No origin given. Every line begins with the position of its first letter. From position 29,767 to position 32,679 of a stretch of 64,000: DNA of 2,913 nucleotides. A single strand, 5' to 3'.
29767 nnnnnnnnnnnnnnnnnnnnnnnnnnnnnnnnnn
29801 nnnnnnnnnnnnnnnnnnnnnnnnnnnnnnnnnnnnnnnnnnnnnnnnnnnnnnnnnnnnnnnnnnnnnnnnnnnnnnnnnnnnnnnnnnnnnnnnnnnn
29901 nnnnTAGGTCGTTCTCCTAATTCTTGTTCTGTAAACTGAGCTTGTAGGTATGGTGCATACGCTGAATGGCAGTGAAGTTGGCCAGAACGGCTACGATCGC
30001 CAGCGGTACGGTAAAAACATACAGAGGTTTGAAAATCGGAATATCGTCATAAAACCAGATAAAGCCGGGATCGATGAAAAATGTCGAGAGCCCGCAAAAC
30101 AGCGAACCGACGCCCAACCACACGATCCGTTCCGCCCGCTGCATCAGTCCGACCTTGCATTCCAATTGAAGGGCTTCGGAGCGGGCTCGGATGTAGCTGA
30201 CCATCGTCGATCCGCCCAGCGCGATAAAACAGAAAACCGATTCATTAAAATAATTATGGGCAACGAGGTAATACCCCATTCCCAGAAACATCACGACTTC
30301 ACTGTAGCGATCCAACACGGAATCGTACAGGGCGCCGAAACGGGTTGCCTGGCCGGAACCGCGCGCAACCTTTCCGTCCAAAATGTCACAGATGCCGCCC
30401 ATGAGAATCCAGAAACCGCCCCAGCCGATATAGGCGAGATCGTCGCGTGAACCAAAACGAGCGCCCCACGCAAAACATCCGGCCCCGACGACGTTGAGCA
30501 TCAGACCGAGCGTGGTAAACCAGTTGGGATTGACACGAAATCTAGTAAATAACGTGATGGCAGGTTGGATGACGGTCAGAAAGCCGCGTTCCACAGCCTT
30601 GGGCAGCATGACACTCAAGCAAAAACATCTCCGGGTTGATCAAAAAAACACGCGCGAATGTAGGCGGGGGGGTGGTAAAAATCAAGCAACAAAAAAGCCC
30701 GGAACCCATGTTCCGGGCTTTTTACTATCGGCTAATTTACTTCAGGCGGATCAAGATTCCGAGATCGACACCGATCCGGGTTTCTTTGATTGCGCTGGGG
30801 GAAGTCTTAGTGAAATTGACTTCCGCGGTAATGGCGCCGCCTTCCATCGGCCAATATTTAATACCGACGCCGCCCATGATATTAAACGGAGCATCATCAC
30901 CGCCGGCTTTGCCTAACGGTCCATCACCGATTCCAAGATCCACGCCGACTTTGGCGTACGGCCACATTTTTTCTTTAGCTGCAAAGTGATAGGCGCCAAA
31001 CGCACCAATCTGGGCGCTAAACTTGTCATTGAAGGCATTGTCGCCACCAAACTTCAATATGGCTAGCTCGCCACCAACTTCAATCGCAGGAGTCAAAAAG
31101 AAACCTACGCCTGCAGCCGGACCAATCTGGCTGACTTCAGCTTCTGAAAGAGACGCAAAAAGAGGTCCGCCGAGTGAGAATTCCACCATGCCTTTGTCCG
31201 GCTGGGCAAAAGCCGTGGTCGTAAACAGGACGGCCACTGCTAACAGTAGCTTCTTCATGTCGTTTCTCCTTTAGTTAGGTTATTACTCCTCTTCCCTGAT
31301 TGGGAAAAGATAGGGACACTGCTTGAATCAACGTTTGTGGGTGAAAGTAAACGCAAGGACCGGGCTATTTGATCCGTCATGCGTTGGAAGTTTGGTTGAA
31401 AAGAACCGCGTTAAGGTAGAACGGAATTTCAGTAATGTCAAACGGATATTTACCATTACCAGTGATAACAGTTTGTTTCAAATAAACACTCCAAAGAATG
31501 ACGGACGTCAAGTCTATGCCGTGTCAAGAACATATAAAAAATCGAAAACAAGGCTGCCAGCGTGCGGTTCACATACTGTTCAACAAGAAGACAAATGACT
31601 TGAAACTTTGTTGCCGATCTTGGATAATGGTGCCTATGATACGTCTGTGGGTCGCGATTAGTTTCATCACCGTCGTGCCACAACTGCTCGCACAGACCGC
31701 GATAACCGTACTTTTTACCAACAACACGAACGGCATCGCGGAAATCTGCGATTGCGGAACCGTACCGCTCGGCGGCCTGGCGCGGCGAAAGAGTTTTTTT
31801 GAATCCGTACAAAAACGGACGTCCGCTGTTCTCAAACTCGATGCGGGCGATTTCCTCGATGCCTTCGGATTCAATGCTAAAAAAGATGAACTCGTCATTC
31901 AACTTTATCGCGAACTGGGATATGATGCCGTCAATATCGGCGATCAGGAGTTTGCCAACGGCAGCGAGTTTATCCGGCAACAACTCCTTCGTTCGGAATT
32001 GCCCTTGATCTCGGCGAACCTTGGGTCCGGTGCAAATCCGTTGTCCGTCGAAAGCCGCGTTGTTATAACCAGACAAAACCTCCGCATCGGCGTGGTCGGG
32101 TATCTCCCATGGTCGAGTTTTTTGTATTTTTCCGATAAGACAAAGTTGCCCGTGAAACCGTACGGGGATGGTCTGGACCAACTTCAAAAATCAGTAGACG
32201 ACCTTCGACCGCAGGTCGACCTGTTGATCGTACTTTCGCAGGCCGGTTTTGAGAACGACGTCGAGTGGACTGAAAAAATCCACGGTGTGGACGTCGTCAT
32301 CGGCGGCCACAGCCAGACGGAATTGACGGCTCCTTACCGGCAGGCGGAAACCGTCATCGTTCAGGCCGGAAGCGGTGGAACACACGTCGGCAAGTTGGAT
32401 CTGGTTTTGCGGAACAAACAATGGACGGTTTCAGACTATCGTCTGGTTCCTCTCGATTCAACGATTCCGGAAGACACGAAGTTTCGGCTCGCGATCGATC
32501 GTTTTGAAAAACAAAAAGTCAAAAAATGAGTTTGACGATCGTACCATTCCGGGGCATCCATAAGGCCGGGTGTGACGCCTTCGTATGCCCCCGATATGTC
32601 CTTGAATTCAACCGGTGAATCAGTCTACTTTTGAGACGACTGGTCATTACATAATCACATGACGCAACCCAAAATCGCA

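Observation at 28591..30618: myo-inositol-1-phosphate synthase plus CDP-alcohol phosphatidyltransferase pair heading the same operon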

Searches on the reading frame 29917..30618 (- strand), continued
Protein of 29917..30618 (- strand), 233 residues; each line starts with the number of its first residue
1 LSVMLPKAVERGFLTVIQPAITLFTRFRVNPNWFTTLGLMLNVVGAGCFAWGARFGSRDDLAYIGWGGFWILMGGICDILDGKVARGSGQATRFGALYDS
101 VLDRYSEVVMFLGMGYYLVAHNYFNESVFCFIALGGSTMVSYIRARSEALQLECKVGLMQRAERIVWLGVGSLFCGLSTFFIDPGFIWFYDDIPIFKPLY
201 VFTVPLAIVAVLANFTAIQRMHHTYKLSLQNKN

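Call 51: search_protein_representatives(protein=window:29917-30609:-)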
Query: 230 residues. Proteins with E-value up to 0.001 (for the whole library): 4832; up to 1e-10: 2016; up to 1e-30: 42. The best 150 are listed.
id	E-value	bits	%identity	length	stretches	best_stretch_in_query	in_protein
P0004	1.2e-113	395.2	72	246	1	1-227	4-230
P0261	1.6e-63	231.0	52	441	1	6-220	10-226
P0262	1.4e-49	185.5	40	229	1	11-220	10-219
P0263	1.5e-47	178.8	51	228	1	1-226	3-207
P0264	1.8e-47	178.5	52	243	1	33-226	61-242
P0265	2.6e-47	178.0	67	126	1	111-227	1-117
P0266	1.7e-46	175.3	50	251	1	59-223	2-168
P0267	2.6e-44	168.2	44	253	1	3-223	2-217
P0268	2.8e-43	164.8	45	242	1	1-225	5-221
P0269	5.7e-43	163.8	54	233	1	65-229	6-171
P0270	1.8e-42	162.2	53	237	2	1-117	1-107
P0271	3.3e-40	154.7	50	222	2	1-172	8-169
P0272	1.1e-39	153.1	39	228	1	8-223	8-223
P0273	1.8e-39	152.4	41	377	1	7-223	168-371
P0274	1.6e-38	149.2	47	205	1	1-222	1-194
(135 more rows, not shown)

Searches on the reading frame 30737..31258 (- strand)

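Call 3: search_protein_families(library=pfam, proteins=[window:30737-31258:-])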
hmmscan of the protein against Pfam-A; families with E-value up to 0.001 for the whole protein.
window:30737-31258:- (173 aa): 1 family
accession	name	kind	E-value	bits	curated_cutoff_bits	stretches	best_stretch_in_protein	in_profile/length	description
PF13505.12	OMP_b-brl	-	0.0007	20.2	28.7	0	5-166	2-171/175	Outer membrane protein beta-barrel domain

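Call 4: search_protein_families(library=ncbifam, proteins=[window:30737-31258:-])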
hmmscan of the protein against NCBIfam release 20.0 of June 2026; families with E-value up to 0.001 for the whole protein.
window:30737-31258:- (173 aa): 0 families

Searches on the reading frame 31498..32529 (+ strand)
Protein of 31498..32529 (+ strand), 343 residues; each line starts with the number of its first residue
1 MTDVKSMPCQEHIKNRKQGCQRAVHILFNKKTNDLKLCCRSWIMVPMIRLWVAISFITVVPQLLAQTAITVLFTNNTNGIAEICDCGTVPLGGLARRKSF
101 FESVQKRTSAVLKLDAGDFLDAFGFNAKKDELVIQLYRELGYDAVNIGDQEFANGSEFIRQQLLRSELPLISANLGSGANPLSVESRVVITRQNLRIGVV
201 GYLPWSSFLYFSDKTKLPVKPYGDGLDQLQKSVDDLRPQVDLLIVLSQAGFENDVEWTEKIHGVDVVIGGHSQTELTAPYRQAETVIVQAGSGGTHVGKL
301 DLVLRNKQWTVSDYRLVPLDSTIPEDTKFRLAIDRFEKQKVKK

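Call 3: search_protein_families(library=pfam, proteins=[window:31498-32529:+])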
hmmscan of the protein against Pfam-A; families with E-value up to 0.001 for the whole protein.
window:31498-32529:+ (343 aa): 0 families

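Call 4: search_protein_families(library=ncbifam, proteins=[window:31498-32529:+])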
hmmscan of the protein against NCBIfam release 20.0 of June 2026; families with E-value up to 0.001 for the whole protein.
window:31498-32529:+ (343 aa): 13 families
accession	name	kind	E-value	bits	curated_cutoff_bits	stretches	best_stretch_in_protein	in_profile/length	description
NF041198.1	UshA_like_PCGU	equivalog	9.5e-38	130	275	1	65-312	20-276/519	UshA-like (seleno)protein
TIGR04486.1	thiosulf_SoxB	equivalog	3.2e-26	91.7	550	1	91-338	114-365/556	thiosulfohydrolase SoxB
NF049981.1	UshA_like_Sel_2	equivalog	6.1e-17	61.9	140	1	70-328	2-256/262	UshA-like (seleno)protein family 2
NF007109.1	PRK09558.1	equivalog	8.6e-15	54.5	600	1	67-320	34-321/550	bifunctional UDP-sugar hydrolase/5'-nucleotidase UshA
NF006937.0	PRK09419.1-4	equivalog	3.6e-14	51.2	2554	1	229-339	830-948/1411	multifunctional 2',3'-cyclic-nucleotide 2'-phosphodiesterase/3'-nucleotidase/5'-nucleotidase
NF006935.0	PRK09419.1-2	equivalog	3e-12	45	2801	1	224-338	846-968/1445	multifunctional 2',3'-cyclic-nucleotide 2'-phosphodiesterase/3'-nucleotidase/5'-nucleotidase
NF006938.0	PRK09420.1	equivalog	8.5e-11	40.9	486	1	117-312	85-313/648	bifunctional 2',3'-cyclic-nucleotide 2'-phosphodiesterase/3'-nucleotidase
TIGR01530.1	nadN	equivalog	2.2e-10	39.8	436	1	89-273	29-216/550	NAD nucleotidase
TIGR01390.1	CycNucDiestase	equivalog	1.3e-09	37.1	883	1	117-284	63-250/626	2',3'-cyclic-nucleotide 2'-phosphodiesterase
NF006934.0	PRK09419.1-1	subfamily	6.2e-08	30.7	1646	1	92-308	78-303/1174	multifunctional 2',3'-cyclic-nucleotide 2'-phosphodiesterase/3'-nucleotidase/5'-nucleotidase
NF040549.1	Nt5e_LPXTG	exception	3.9e-07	28.7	1050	1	65-175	95-201/731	cell surface ecto-5'-nucleotidase Nt5e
NF008871.0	PRK11907.1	equivalog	1.9e-06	26.3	1266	1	137-277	197-356/814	bifunctional 2',3'-cyclic-nucleotide 2'-phosphodiesterase/3'-nucleotidase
NF006933.0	PRK09418.1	equivalog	3.8e-05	22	1419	0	193-315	198-329/780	bifunctional 2',3'-cyclic-nucleotide 2'-phosphodiesterase/3'-nucleotidase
